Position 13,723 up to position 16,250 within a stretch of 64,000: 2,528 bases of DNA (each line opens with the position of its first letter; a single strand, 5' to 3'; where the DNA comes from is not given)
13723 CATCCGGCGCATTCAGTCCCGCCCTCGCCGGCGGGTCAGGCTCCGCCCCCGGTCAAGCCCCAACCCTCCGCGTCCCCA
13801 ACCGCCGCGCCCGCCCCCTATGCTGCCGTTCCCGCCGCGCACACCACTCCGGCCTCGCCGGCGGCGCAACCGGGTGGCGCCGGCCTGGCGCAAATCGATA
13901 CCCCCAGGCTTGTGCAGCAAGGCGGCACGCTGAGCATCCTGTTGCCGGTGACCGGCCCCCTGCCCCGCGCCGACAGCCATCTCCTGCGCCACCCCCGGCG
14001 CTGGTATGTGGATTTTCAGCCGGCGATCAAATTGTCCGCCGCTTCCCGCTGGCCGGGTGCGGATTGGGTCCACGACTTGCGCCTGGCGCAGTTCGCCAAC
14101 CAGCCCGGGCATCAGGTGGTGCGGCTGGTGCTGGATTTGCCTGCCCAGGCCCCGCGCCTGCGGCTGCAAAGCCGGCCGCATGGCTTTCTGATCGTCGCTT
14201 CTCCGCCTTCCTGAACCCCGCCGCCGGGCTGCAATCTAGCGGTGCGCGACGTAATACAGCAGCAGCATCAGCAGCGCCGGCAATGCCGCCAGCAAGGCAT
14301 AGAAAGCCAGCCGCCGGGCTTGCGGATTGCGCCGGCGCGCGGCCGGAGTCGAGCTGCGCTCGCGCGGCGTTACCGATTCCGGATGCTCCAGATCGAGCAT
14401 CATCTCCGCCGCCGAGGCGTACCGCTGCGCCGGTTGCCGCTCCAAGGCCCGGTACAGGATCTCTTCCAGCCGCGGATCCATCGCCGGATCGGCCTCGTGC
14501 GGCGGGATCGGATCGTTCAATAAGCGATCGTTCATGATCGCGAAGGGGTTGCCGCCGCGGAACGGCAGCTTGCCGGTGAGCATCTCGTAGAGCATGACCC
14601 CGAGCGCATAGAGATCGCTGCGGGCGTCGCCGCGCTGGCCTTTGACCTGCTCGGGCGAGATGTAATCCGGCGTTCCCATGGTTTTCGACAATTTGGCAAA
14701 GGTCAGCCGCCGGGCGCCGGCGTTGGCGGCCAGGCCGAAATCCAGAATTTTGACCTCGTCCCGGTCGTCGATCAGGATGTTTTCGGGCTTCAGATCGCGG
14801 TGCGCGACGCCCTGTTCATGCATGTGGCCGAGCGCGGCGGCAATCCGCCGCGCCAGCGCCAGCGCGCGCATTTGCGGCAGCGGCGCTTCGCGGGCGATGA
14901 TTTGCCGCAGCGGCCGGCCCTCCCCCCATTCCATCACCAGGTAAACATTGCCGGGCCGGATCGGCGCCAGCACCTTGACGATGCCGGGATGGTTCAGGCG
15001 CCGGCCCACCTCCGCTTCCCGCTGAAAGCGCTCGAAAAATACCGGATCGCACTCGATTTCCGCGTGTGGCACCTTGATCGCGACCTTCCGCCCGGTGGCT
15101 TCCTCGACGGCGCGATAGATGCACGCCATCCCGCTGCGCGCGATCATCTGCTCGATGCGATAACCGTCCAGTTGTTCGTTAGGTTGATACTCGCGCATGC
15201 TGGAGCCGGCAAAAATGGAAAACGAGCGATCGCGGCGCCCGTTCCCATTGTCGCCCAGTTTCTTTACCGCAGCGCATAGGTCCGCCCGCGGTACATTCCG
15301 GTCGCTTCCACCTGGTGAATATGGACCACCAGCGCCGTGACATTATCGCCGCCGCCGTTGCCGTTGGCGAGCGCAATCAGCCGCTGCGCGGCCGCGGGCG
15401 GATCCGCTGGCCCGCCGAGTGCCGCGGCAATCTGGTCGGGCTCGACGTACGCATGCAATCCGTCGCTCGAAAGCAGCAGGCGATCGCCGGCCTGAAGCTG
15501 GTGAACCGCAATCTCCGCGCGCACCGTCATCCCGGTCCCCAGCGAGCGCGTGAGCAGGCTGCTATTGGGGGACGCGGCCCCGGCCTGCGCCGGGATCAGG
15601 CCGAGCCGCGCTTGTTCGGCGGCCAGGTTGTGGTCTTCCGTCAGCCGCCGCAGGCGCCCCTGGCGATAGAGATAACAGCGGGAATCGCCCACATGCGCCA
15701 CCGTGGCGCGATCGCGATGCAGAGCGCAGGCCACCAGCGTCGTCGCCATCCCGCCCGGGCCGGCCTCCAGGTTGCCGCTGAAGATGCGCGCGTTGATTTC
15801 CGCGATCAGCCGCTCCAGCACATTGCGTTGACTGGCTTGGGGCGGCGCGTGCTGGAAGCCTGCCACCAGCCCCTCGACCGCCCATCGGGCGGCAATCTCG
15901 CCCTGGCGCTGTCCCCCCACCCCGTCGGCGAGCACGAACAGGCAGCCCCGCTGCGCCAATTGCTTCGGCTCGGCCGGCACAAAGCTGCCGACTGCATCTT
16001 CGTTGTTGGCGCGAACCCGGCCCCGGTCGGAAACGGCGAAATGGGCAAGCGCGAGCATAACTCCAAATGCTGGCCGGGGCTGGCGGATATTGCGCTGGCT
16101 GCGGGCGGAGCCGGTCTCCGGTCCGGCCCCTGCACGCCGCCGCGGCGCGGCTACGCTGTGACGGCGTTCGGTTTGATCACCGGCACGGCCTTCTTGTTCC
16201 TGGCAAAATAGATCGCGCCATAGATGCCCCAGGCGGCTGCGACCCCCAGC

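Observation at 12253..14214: Histidine-kinase-like protein without an ATPase domain, fused to a receiver, a TM helix and a periplasmic AMIN domain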

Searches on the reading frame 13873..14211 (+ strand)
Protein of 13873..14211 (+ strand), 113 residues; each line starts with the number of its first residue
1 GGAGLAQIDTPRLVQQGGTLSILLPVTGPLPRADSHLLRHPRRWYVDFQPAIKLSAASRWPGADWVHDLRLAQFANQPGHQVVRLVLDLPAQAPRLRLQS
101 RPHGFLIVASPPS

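Call 10: search_protein_families(library=pfam, proteins=[window:13873-14211:+], max_evalue=10)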
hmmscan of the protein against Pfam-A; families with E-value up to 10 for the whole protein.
seq(113 aa): 1 family
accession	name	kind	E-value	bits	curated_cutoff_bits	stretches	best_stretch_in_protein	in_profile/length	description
PF11741.13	AMIN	-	0.24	11.9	20.5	1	27-93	17-82/101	AMIN domain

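Call 11: search_solved_structures(query=window:13873-14211:+, max_evalue=10, show_alignments=3)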
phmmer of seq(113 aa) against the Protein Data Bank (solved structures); distinct sequences matched with E-value up to 10: 0.

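Call 19: search_protein_representatives(protein=window:13873-14211:+)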
Query: 113 residues. Proteins with E-value up to 0.001 (for the whole library): 15; up to 1e-10: 4; up to 1e-30: 1. The best 15 are listed.
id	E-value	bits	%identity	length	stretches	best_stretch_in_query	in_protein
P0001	6.0e-68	242.8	100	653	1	1-113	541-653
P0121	2.0e-29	118.5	58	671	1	4-109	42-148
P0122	1.3e-22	96.6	54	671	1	5-110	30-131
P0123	2.1e-15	73.3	32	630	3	8-108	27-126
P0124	1.1e-09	54.8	31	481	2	8-108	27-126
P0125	1.2e-09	54.7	34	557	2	7-106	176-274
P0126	3.9e-08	49.8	33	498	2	7-106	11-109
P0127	2.3e-07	47.4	35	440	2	7-105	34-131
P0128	8.8e-06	42.2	33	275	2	7-95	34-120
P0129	1.5e-05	41.5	40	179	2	57-100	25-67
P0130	1.9e-05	41.2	37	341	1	3-109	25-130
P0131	2.1e-04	37.8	33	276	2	15-109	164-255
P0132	2.4e-04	37.6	35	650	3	24-90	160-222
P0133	2.8e-04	37.4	-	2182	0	-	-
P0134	7.3e-04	36.1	31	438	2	24-106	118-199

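Call 20: search_protein_families(library=pfam, proteins=[P0121, P0122, P0123, P0124, P0125, P0126, P0127, P0128, P0130, P0131], max_evalue=0.01)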
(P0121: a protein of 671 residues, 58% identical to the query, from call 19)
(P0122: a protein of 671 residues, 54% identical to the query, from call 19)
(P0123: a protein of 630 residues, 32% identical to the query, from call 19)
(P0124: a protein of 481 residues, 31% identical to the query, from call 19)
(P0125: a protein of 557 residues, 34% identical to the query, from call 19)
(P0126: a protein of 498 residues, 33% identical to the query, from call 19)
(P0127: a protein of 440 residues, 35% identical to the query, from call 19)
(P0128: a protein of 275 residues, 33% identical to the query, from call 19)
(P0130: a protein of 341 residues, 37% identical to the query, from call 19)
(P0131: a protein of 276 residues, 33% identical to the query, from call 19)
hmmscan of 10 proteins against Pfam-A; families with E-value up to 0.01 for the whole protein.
P0121 (671 aa): 4 families
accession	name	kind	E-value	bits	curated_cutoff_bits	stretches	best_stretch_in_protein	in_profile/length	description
PF00263.26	Secretin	-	5.5e-44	150.2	27.5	1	512-669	1-169/169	Bacterial type II and III secretion system protein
PF07660.19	STN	-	1.8e-11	44.1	28.4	1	277-324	1-51/52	Secretin and TonB N terminus short domain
PF03958.22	Secretin_N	-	1.8e-06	28.5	28.2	1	351-432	2-69/69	Bacterial type II/III secretion system short domain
PF21305.2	type_II_gspD_N0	-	3.8e-05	23.9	27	1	259-302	3-47/71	GspD-like, N0 domain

P0122 (671 aa): 4 families
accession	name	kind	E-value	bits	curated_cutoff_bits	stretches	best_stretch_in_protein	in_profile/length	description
PF00263.26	Secretin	-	1.1e-36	126.4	27.5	1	514-670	1-168/169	Bacterial type II and III secretion system protein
PF07660.19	STN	-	5.2e-10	39.4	28.4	1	276-323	1-51/52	Secretin and TonB N terminus short domain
PF21305.2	type_II_gspD_N0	-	2.4e-07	31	27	1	257-293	2-38/71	GspD-like, N0 domain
PF03958.22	Secretin_N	-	0.0018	18.9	28.2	0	354-435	6-69/69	Bacterial type II/III secretion system short domain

P0123 (630 aa): 1 family
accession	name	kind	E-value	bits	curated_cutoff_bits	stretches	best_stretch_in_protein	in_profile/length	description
PF11741.13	AMIN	-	9.2e-16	58.2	20.5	2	30-113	2-85/101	AMIN domain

P0124 (481 aa): 1 family
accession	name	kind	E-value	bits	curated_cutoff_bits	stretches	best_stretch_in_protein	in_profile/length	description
PF11741.13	AMIN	-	7.1e-09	36.1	20.5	2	204-287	3-87/101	AMIN domain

P0125 (557 aa): 1 family
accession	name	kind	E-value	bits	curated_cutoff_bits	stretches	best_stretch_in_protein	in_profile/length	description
PF11741.13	AMIN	-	1.4e-09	38.4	20.5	1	184-267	6-91/101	AMIN domain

P0126 (498 aa): 1 family
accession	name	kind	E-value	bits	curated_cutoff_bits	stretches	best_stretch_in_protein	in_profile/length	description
PF11741.13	AMIN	-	4.3e-09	36.8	20.5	1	17-94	4-84/101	AMIN domain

P0127 (440 aa): 1 family
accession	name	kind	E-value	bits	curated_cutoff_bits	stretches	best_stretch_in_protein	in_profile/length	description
PF11741.13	AMIN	-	2.9e-10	40.5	20.5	2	43-123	7-90/101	AMIN domain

P0128 (275 aa): 1 family
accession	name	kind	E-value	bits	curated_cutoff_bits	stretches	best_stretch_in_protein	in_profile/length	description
PF11741.13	AMIN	-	1.1e-05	25.8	20.5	1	41-116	5-80/101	AMIN domain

P0130 (341 aa): 1 family
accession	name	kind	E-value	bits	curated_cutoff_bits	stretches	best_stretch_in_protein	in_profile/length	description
PF11741.13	AMIN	-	1.2e-06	28.9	20.5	1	59-121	27-91/101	AMIN domain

P0131 (276 aa): 3 families
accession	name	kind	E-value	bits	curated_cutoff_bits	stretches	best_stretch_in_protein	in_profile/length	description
PF11741.13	AMIN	-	7e-16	58.6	20.5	1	159-254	2-100/101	AMIN domain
PF24837.1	AMIN-like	-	0.00031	21.3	27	1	132-196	63-127/129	AMIN-like domain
PF18042.7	ORF_12_N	-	0.0087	16.9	26.7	0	19-59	38-78/94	ORF 12 gene product N-terminal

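Call 25: search_solved_structures(query=A2, max_evalue=10, show_alignments=2)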
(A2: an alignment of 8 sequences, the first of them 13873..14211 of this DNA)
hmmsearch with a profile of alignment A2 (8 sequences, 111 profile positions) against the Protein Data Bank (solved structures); distinct sequences matched with E-value up to 10: 4.
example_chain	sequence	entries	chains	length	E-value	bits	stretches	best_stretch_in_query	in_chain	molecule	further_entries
3jc8_Qa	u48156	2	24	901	1.9e-16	63.2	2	21-108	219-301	PilQ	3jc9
4bin_A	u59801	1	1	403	1.9e-08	37.4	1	2-89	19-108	N-ACETYLMURAMOYL-L-ALANINE AMIDASE AMIC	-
9x0w_A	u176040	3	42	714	0.04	17.1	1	20-110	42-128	Fimbrial assembly protein PilQ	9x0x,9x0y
6ve2_A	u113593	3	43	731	0.089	15.9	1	20-106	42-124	Fimbrial assembly protein PilQ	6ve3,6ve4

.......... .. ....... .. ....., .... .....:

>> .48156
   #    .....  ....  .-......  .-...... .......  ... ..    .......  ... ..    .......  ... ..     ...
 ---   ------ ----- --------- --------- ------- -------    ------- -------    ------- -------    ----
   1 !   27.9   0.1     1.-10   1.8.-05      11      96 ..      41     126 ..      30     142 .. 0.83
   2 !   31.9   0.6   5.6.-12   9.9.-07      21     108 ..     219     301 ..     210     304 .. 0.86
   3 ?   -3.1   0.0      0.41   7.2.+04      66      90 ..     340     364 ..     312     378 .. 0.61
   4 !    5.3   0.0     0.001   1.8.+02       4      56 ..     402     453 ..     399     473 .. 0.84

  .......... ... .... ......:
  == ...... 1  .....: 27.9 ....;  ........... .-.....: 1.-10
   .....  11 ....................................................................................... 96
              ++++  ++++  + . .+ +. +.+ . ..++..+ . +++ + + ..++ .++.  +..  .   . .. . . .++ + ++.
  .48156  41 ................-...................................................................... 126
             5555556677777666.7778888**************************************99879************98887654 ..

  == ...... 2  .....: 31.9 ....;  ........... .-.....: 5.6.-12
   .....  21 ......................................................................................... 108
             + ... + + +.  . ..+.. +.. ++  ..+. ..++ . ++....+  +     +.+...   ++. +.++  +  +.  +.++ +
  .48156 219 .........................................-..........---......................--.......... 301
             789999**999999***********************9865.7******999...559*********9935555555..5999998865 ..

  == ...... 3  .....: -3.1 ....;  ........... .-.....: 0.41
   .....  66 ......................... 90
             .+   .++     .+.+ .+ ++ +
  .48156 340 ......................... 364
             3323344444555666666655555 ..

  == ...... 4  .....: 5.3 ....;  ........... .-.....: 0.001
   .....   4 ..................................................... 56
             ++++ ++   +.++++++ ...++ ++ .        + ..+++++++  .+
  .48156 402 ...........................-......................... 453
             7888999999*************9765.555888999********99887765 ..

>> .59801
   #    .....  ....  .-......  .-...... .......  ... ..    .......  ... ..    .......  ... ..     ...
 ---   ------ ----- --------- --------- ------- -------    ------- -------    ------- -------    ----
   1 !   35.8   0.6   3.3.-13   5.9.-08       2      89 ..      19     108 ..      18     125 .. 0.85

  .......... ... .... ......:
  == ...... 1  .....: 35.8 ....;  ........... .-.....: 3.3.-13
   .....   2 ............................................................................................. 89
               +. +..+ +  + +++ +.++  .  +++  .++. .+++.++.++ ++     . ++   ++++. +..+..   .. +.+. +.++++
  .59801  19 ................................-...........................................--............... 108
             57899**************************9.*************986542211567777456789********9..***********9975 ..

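Call 28: predict_structure(alignment_id=A2)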
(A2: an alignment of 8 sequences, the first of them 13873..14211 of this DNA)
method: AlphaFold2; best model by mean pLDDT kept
length: 113 residues; sequences in the alignment: 8
mean_pLDDT: 89.9   pTM: 0.83
mean pLDDT of the five models: 89.9, 89.8, 89.2, 88.6, 88.1
residues with pLDDT >= 90: 79; 70-90: 28; 50-70: 4; < 50: 2
segments of 3 or more residues with pLDDT < 50: none
pLDDT, mean of each block of 10 residues (from residue 1): 79 87 95 95 95 90 90 86 95 92 93 59
secondary structure, 60 per line:
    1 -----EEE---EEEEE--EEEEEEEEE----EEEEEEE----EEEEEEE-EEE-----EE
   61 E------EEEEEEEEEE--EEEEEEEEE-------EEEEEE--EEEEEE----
elements in order: E6-8 E12-16 E19-27 E32-38 E43-49 E51-53 E59-61 E68-77 E80-88 E96-101 E104-109

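Call 32: fold_search(model_id=the predicted structure, library=pdb)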
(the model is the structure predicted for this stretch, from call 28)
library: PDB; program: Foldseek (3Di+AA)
matches with E <= 10: 284; with E <= 0.001: 0
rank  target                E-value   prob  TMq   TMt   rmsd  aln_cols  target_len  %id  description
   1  4bin                  2.3e-02  1.00  0.58  0.21   4.1       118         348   18  Crystal structure of the E. coli N-acetylmuramoyl-L-alanine amidase AmiC (released 2013-08-21)
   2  3jc8_Qa               3.2e-02  1.00  0.68  0.20   4.1       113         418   19  Architectural model of the type IVa pilus machine in a piliated state (released 2016-03-16)
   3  4aqz_MODEL_1_A        7.7e-02  1.00  0.63  0.53   4.4       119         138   16  B2 domain of Neisseria meningitidis Pilus assembly protein PilQ (released 2012-10-17)
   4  2qim                  1.4e-01  0.09  0.18  0.15  13.9       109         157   12  Crystal Structure of Pathogenesis-related Protein LlPR-10.2B from yellow lupine in complex with Cytokinin (released 2008-04-29)
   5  5mxw                  2.4e-01  0.08  0.18  0.14  13.7       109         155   13  Crystal structure of yellow lupin LLPR-10.2B protein in complex with melatonin and trans-zeatin. (released 2018-04-18)
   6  1xdf_A                2.8e-01  0.06  0.16  0.13  14.4       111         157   12  Crystal structure of pathogenesis-related protein LlPR-10.2A from yellow lupine (released 2005-02-15)
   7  5mxb                  2.9e-01  0.08  0.18  0.15  14.3       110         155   12  Crystal structure of yellow lupin LLPR-10.2B protein in complex with melatonin (released 2018-04-18)
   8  3tfz_C                4.0e-01  0.15  0.20  0.15  14.0        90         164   16  Crystal structure of Zhui aromatase/cyclase from Streptomcyes sp. R1128 (released 2011-09-14)
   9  3vqm_B                4.5e-01  0.82  0.45  0.48  11.6       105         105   13  Small heat shock protein hsp14.0 of C-terminal deletion variant with C-terminal peptide (released 2012-06-06)
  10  5z8o_B                5.2e-01  0.23  0.24  0.20   9.9        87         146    9  Structural of START superfamily protein MSMEG_0129 from Mycobacterium smegmatis (released 2018-03-21)
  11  7dru_C                5.2e-01  0.13  0.23  0.19  10.9       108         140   12  Crystal Structure of the Dog Lipocalin Allergen Can f 1 (released 2021-11-10)
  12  3tfz_A                7.9e-01  0.11  0.20  0.15  13.8        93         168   15  Crystal structure of Zhui aromatase/cyclase from Streptomcyes sp. R1128 (released 2011-09-14)
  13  6e8a_A                8.3e-01  0.13  0.17  0.13  12.4        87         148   10  Crystal structure of DcrB from Salmonella enterica at 1.92 Angstroms resolution (released 2018-10-31)
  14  1ifv_A                8.3e-01  0.08  0.21  0.17  12.4       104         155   10  CRYSTAL STRUCTURE OF PATHOGENESIS-RELATED PROTEIN LLPR10.1B FROM YELLOW LUPINE (released 2002-07-10)
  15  3tfz_E                8.7e-01  0.09  0.18  0.14  13.6        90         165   13  Crystal structure of Zhui aromatase/cyclase from Streptomcyes sp. R1128 (released 2011-09-14)
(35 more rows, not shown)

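Call 50: find_encoding_contigs(protein=P0121, flank=6000, max_places=3)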
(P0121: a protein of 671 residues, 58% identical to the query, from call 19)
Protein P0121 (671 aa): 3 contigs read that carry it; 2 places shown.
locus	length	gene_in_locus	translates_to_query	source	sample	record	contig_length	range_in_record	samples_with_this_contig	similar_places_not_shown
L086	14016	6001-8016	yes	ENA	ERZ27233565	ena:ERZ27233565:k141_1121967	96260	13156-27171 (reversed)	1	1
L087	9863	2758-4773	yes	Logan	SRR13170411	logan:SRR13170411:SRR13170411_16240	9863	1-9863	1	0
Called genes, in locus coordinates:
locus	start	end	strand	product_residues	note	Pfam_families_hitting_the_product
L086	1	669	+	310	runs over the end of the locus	PF00698:Acyl_transf_1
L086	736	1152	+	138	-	PF00903:Glyoxalase (faint), PF12681:Glyoxalase_2 (weak)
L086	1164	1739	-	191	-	-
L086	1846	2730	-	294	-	PF13413:HTH_25, PF13464:RodZ_C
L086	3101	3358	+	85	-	PF12728:HTH_17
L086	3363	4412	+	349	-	PF11104:PilM_2, PF14450:FtsA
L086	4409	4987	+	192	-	-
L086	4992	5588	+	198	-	PF04350:PilO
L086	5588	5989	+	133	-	-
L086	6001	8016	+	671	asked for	PF03958:Secretin_N (faint), PF07660:STN, PF00263:Secretin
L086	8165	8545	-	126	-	PF00190:Cupin_1 (weak), PF02311:AraC_binding, PF07883:Cupin_2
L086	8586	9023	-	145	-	PF01029:NusB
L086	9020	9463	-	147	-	PF02566:OsmC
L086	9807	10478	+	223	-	PF04542:Sigma70_r2, PF08281:Sigma70_r4_2, PF04545:Sigma70_r4 (weak)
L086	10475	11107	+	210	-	-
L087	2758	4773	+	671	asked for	PF03958:Secretin_N (faint), PF07660:STN, PF00263:Secretin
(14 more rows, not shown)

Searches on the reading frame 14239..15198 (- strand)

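Call 15: search_protein_families(library=pfam, proteins=[window:14239-15198:-], max_evalue=0.001)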
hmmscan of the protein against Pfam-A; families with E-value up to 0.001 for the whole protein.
window:14239-15198:- (320 aa): 5 families
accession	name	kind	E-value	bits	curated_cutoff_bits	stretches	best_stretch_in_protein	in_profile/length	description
PF00069.31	Pkinase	-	2.2e-49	168.6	31.7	1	15-263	3-254/263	Protein kinase domain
PF07714.23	PK_Tyr_Ser-Thr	-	2e-31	109.7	23.1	1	27-260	19-249/258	Protein tyrosine and serine/threonine kinase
PF03109.22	ABC1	-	9.4e-10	38.5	22.9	1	85-161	143-218/244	ABC1 atypical kinase-like domain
PF01636.29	APH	-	5.3e-07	30.1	23.2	0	54-128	33-109/239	Phosphotransferase enzyme family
PF06293.20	Kdo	-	1.3e-05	25.2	21.3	1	97-155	105-167/207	Lipopolysaccharide kinase (Kdo/WaaP) family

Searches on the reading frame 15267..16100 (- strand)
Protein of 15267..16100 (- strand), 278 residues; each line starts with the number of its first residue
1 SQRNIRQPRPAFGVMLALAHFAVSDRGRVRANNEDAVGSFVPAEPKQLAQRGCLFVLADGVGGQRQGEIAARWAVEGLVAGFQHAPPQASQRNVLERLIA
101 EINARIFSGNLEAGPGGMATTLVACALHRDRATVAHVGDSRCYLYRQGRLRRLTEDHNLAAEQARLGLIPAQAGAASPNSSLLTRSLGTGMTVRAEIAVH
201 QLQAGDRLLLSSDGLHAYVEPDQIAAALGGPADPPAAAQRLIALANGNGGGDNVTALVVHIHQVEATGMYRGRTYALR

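Call 15: search_protein_families(library=pfam, proteins=[window:15267-16100:-], max_evalue=0.001)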
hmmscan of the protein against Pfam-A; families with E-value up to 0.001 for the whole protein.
window:15267-16100:- (278 aa): 3 families
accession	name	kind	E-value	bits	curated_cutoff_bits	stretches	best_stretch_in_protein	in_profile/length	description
PF13672.11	PP2C_2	-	1.4e-15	57.8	24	1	31-221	10-180/209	Protein phosphatase 2C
PF00481.26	PP2C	-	9.5e-09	35.7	20.3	1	91-226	72-223/255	Protein phosphatase 2C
PF07228.17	SpoIIE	-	9.7e-06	26.1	25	1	90-216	39-134/192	Stage II sporulation protein E (SpoIIE)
